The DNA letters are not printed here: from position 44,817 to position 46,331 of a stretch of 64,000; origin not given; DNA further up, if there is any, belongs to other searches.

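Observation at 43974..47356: Oxalate-oxidoreductase-like enzyme with a variant active-site loop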

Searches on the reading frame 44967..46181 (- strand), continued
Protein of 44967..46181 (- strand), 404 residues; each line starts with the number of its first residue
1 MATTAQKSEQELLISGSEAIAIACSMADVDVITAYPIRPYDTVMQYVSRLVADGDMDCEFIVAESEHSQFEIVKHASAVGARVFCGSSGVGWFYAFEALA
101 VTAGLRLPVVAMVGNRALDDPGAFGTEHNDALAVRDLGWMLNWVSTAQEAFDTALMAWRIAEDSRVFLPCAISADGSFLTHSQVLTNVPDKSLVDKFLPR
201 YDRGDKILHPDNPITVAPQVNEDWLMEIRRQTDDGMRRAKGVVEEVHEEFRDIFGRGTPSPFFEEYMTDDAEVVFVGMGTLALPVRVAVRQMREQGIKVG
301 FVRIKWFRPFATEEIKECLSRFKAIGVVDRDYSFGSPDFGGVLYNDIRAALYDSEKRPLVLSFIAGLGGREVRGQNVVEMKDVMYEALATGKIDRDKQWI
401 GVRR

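Call 100: search_solved_structures(query=L022:10950-12071:+, max_evalue=1e-80, show_alignments=4)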
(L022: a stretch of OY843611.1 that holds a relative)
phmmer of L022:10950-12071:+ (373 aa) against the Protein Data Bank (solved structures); distinct sequences matched with E-value up to 1e-80: 14.
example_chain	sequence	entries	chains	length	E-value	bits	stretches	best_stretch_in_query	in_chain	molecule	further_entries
7f22_A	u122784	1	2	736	1.2e-123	415.9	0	3-349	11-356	L-lactate oxidase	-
7f20_A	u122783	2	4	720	4e-117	394.4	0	3-349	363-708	L-lactate oxidase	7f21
1gyl_A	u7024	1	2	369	1.3e-86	294.1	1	4-358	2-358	GLYCOLATE OXIDASE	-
1gox_A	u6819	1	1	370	2.6e-86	293.1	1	3-358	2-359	(S)-2-HYDROXY-ACID OXIDASE, PEROXISOMAL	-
1al7_A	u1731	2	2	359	5e-86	292.1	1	4-348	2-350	GLYCOLATE OXIDASE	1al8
5zbm_A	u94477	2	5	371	4.2e-85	289.1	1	6-359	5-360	Glycolate oxidase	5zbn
5qib_A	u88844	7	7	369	6.2e-85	288.5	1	8-350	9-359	Hydroxyacid oxidase 1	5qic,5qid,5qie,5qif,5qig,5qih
6gmc_A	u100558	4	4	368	6.2e-85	288.5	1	8-350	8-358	Hydroxyacid oxidase 1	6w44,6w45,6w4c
2w0u_A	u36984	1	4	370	6.3e-85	288.5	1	8-350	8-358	HYDROXYACID OXIDASE 1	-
6gmb_A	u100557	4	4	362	6.8e-85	288.4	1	8-348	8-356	Hydroxyacid oxidase 1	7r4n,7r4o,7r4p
2rdt_A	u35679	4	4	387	7.2e-85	288.3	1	7-350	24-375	Hydroxyacid oxidase 1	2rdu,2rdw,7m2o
2nzl_A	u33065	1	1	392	7.5e-85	288.3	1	7-350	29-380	Hydroxyacid oxidase 1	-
1tb3_A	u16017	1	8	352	4.4e-83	282.5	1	7-354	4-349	Hydroxyacid oxidase 3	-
3sgz_A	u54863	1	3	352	7.5e-83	281.7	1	7-354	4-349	Hydroxyacid oxidase 2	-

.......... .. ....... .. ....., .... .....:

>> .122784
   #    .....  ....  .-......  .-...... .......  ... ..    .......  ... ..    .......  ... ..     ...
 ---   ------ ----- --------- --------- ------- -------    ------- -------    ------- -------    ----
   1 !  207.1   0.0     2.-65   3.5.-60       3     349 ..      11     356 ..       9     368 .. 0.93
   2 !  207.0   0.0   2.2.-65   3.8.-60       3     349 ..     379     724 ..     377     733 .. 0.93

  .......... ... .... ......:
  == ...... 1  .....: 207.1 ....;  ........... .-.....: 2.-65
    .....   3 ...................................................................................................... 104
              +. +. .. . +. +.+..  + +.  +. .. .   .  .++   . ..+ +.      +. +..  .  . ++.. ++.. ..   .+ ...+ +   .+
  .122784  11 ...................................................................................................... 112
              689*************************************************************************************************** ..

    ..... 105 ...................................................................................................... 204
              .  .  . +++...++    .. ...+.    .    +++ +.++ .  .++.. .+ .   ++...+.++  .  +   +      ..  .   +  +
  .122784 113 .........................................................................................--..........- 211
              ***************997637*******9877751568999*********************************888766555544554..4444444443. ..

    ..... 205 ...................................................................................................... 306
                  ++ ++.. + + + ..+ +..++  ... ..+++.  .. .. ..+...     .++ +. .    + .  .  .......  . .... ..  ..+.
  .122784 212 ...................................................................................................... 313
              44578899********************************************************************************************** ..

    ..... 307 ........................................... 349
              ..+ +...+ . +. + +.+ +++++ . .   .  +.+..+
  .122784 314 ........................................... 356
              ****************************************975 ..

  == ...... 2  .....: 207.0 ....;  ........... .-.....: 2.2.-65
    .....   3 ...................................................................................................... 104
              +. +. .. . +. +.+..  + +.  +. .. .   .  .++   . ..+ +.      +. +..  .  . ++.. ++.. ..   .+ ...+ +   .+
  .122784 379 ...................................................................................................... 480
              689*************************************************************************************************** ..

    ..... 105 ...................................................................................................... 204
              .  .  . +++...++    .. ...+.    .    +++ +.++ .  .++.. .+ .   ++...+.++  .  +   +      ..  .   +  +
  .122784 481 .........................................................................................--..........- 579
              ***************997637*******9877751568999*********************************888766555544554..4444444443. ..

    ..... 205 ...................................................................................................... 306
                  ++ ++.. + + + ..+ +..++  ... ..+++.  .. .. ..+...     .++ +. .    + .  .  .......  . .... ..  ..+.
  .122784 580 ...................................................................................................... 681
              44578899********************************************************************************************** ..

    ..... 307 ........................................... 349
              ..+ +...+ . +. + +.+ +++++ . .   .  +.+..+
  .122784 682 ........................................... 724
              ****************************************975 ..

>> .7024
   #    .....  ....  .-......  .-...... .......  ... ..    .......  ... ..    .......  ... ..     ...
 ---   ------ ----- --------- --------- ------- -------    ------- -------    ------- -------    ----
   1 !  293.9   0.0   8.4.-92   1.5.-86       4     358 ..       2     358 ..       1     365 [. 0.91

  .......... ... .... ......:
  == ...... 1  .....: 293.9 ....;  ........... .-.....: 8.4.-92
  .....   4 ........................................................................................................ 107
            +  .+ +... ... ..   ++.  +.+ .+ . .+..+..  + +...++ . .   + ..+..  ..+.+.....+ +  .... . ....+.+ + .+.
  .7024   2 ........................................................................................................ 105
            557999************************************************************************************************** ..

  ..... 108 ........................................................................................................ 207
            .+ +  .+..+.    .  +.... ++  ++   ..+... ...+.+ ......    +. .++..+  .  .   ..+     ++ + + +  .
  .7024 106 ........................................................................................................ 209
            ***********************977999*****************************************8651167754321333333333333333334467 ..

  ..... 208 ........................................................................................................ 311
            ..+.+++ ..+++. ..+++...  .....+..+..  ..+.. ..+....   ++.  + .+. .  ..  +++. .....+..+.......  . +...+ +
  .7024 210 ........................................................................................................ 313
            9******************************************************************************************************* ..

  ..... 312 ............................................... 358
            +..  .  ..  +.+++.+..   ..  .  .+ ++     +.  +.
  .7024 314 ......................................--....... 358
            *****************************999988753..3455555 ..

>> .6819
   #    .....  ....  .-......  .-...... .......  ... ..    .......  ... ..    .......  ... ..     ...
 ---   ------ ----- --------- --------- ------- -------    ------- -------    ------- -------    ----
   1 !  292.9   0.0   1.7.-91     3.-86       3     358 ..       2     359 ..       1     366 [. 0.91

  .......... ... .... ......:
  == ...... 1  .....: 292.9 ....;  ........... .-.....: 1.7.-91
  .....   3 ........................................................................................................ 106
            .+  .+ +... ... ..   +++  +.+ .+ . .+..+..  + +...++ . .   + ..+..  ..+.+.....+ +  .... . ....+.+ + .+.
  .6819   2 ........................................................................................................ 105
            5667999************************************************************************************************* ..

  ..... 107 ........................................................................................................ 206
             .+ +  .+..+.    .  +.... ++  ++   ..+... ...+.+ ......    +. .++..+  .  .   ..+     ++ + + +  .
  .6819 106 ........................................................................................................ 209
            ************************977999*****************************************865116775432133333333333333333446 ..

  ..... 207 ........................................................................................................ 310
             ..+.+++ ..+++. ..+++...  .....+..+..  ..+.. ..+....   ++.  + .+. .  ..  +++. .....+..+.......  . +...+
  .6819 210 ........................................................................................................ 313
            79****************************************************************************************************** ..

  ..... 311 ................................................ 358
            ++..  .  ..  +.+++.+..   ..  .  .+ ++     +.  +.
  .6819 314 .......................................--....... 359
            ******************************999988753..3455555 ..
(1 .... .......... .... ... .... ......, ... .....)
